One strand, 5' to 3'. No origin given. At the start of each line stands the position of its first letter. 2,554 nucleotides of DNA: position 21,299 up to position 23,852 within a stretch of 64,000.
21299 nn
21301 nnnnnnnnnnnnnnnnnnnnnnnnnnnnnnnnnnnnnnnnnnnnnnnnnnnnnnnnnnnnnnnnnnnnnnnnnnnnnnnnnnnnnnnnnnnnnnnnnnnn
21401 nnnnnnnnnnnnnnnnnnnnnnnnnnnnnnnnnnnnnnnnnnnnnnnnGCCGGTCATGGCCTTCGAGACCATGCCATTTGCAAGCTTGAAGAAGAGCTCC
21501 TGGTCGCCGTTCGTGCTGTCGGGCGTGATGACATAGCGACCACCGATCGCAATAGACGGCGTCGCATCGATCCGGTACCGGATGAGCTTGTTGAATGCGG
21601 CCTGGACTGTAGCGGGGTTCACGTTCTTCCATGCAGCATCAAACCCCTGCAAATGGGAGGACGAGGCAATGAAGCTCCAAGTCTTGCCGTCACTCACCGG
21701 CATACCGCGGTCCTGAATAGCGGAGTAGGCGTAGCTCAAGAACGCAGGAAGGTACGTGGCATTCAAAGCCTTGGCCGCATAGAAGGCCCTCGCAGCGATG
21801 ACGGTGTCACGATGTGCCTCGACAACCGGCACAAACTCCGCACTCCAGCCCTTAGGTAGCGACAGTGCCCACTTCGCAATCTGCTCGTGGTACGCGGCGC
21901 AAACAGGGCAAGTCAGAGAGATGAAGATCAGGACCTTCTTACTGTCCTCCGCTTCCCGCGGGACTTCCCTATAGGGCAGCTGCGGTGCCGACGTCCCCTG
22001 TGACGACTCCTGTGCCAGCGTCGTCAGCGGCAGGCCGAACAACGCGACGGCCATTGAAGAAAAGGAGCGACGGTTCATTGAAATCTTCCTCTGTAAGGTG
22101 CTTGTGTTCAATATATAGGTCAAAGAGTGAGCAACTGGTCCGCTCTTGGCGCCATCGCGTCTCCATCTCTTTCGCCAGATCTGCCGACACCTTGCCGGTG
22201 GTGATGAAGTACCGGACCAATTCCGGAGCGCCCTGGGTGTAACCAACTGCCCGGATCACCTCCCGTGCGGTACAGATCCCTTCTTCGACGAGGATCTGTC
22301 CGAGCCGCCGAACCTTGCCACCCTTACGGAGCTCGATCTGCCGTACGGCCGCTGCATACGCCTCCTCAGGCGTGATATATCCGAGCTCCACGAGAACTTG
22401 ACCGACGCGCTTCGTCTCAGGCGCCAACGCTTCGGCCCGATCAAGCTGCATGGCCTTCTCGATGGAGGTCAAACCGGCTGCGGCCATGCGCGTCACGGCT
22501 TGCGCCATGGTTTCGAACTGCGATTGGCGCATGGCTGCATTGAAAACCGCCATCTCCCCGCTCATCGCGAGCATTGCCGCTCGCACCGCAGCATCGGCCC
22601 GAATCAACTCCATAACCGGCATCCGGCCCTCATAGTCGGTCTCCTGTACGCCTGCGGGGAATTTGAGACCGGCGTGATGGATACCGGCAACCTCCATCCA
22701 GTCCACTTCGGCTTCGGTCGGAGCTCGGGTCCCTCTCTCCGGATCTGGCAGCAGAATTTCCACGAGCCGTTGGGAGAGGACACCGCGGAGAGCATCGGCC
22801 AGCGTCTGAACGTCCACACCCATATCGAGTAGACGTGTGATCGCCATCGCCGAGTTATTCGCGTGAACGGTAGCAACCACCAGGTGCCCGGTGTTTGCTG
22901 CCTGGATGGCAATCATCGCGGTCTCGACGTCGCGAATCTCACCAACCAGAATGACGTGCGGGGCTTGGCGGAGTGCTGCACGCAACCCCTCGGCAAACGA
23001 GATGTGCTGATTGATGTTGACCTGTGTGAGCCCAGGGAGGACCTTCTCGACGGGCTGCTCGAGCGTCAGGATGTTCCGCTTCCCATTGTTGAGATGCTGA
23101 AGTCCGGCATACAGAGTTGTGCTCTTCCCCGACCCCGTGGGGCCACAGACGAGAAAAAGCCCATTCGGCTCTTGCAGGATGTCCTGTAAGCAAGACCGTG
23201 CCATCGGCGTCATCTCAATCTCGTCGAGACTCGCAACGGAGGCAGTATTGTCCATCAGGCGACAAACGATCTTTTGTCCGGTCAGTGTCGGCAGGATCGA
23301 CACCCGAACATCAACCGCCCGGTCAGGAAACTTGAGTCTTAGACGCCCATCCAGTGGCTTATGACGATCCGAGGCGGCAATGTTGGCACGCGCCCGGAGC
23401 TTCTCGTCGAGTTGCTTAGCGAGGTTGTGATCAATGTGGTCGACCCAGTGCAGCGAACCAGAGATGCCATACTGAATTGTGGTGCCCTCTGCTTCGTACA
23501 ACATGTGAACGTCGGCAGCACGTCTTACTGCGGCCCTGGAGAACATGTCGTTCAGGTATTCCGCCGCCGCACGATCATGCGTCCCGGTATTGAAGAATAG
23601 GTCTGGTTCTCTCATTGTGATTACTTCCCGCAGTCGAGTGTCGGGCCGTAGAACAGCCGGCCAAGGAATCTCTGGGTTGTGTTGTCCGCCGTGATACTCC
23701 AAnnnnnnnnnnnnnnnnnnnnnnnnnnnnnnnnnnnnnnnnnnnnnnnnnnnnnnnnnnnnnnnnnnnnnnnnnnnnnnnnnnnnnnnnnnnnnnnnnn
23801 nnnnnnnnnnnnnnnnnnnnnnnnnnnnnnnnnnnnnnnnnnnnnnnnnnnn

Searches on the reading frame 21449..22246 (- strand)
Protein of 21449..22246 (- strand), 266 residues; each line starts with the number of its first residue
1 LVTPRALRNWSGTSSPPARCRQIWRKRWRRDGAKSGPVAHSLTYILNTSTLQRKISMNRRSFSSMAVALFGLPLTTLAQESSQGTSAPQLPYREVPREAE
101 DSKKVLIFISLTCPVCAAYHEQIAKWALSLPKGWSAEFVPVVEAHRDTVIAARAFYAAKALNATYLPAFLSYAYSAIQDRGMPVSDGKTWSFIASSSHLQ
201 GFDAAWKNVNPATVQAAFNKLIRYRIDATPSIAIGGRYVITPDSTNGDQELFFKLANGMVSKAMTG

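Call 5: search_protein_families(library=ncbifam, proteins=[window:21449-22246:-], max_evalue=0.01)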
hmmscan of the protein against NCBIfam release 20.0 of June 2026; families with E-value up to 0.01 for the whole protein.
window:21449-22246:- (266 aa): 0 families

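Call 8: search_protein_families(library=pfam, proteins=[window:21449-22246:-], max_evalue=0.01)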
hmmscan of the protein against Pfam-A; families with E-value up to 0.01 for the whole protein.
window:21449-22246:- (266 aa): 2 families
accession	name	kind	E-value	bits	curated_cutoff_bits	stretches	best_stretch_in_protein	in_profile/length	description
PF13462.12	Thioredoxin_4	-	5.1e-07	30.5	23.2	1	102-244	14-155/165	Thioredoxin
PF13098.12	Thioredoxin_2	-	0.0085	16.9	27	0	100-161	4-71/104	Thioredoxin-like domain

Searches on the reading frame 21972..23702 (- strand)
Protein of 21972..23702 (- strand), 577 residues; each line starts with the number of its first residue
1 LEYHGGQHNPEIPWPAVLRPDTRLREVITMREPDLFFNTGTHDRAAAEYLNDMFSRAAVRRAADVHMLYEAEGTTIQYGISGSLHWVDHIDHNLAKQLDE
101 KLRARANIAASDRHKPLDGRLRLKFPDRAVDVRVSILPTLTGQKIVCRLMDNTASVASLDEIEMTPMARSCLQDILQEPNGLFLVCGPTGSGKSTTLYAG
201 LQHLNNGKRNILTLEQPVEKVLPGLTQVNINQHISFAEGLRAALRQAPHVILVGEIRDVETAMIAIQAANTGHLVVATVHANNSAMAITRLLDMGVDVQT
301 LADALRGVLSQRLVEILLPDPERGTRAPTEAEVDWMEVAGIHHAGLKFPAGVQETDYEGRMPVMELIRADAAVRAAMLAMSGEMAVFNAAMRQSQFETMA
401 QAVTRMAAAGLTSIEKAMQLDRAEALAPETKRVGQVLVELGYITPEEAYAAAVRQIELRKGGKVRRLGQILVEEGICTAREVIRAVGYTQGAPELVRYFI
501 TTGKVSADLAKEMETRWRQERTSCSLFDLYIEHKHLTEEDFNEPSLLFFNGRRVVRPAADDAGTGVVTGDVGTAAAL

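Call 5: search_protein_families(library=ncbifam, proteins=[window:21972-23702:-], max_evalue=0.01)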
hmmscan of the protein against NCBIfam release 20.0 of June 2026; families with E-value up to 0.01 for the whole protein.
window:21972-23702:- (577 aa): 22 families
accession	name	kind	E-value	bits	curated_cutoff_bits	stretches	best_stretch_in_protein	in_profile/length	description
TIGR02533.1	type_II_gspE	equivalog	1.1e-97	327.7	630.25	1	48-419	111-484/486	type II secretion system ATPase GspE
TIGR02538.1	type_IV_pilB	equivalog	2.2e-85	287.4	675.65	1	41-418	176-559/564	type IV-A pilus assembly ATPase PilB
NF007755.0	PRK10436.1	equivalog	3.1e-80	270.1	617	1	29-419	68-457/465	type II secretion system protein GspE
NF053534.1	T4PilAsmATPsTfpB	equivalog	1.1e-72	245.3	850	1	53-419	208-580/584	type IV pilus assembly ATPase TfpB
NF041000.1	ATPase_ComGA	equivalog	2.2e-65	220.3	300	1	52-315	2-266/267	competence type IV pilus ATPase ComGA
TIGR01420.1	pilT_fam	subfamily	1.1e-45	156.4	319.1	1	50-315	2-269/343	PilT/PilU family type 4a pilus ATPase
TIGR02525.1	plasmid_TraJ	equivalog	5.3e-28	98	368.3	1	174-317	143-297/372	plasmid transfer ATPase TraJ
TIGR02524.1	dot_icm_DotB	equivalog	2.3e-21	76.4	463.3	1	177-293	131-258/358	Dot/Icm type IV secretion system ATPase DotB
NF058587.1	archaellum_moto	equivalog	8.7e-19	67.6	550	1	176-305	272-408/527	archaellum flagellar ATPase motor FlaI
TIGR02788.1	VirB11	equivalog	2e-13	50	249.95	1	184-299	148-270/308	P-type DNA transfer ATPase VirB11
TIGR02782.1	TrbB_P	equivalog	3.3e-13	49.6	304.55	1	164-294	121-255/303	P-type conjugative transfer ATPase TrbB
TIGR03819.1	heli_sec_ATPase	hypoth_equivalog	1.1e-11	44.5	373.15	1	100-296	101-302/340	TadA family conjugal transfer-associated ATPase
NF010469.0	PRK13894.1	subfamily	1.1e-10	41.4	508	1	164-292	134-265/320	conjugal transfer ATPase TrbB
NF010407.0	PRK13833.1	subfamily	2.7e-10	40.2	499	1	164-298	129-266/323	conjugal transfer protein TrbB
NF053672.1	bindosome_BasE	exception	3.6e-10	39.2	1000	1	182-292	272-389/512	bindosome assembly system ATPase subunit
NF053729.1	c-di-GMP_motif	domain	5.5e-08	32.5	38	0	430-452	28-50/53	cyclic di-GMP-binding domain-containing protein, MshE-related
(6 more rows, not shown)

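Call 39: search_protein_families(library=pfam, proteins=[window:21972-23615:-], max_evalue=0.01)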
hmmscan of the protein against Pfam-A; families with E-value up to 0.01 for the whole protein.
window:21972-23615:- (548 aa): 4 families
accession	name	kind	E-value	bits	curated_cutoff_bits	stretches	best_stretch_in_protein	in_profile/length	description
PF00437.27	T2SSE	-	9.4e-91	304.7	24.9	1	17-389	8-369/370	Type II/IV secretion system protein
PF13555.12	AAA_29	-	0.0015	18.7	27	1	145-170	16-41/61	P-loop containing region of AAA domain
PF13476.12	AAA_23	-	0.0037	18.3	27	1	151-169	19-37/201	AAA domain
PF13401.12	AAA_22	-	0.0069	17.1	27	0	151-185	5-39/130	AAA domain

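Call 42: search_solved_structures(query=window:21972-23615:-, max_evalue=0.001, show_alignments=1)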
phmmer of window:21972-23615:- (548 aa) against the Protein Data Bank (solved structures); distinct sequences matched with E-value up to 0.001: 32.
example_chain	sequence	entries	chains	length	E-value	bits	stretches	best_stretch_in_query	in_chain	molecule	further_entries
4pht_A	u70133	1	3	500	3.7e-72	247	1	14-392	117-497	General secretory pathway protein E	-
4ksr_A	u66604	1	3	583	2.9e-71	244.1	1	15-414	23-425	Type II secretion system protein E, Hemolysin-coregulated protein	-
4kss_A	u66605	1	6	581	1.2e-70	242.1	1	15-398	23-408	Type II secretion system protein E, hemolysin-coregulated protein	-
1p9r_A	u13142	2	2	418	1.4e-70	241.8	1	15-393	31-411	General secretion pathway protein E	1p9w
6f8l_G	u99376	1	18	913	8.3e-64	219.5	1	14-390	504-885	Type IV pilus assembly protein PilF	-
5zfr_A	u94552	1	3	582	1e-60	209.3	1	11-392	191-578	Type IV pilus biogenesis ATPase PilB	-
5oiu_A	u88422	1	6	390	1.6e-59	205.3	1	14-389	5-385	Type IV pilus assembly protein PilF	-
6ejf_A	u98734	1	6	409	2.2e-59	204.9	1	16-390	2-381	Type IV pilus assembly protein PilF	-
5tsg_B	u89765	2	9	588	3.8e-59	204.1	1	10-392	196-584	Type IV pilus biogenesis ATPase PilB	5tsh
5it5_F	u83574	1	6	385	4.3e-59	203.9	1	16-389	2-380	ATP binding motif-containing protein PilF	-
6olj_C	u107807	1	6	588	7.7e-59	203.1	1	10-392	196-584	Type IV pilus biogenesis ATPase PilB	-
3jc8_Ba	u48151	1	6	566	1.6e-52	182.2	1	16-294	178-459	Type IV-A pilus assembly ATPase PilB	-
3jvu_A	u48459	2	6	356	6.1e-29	104.5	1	144-285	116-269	Twitching mobility protein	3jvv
5fl3_A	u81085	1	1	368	6.4e-27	97.8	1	132-285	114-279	PILI RETRACTION PROTEIN PILT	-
2eyu_A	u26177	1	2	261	1.9e-26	96.2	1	146-285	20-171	twitching motility protein PilT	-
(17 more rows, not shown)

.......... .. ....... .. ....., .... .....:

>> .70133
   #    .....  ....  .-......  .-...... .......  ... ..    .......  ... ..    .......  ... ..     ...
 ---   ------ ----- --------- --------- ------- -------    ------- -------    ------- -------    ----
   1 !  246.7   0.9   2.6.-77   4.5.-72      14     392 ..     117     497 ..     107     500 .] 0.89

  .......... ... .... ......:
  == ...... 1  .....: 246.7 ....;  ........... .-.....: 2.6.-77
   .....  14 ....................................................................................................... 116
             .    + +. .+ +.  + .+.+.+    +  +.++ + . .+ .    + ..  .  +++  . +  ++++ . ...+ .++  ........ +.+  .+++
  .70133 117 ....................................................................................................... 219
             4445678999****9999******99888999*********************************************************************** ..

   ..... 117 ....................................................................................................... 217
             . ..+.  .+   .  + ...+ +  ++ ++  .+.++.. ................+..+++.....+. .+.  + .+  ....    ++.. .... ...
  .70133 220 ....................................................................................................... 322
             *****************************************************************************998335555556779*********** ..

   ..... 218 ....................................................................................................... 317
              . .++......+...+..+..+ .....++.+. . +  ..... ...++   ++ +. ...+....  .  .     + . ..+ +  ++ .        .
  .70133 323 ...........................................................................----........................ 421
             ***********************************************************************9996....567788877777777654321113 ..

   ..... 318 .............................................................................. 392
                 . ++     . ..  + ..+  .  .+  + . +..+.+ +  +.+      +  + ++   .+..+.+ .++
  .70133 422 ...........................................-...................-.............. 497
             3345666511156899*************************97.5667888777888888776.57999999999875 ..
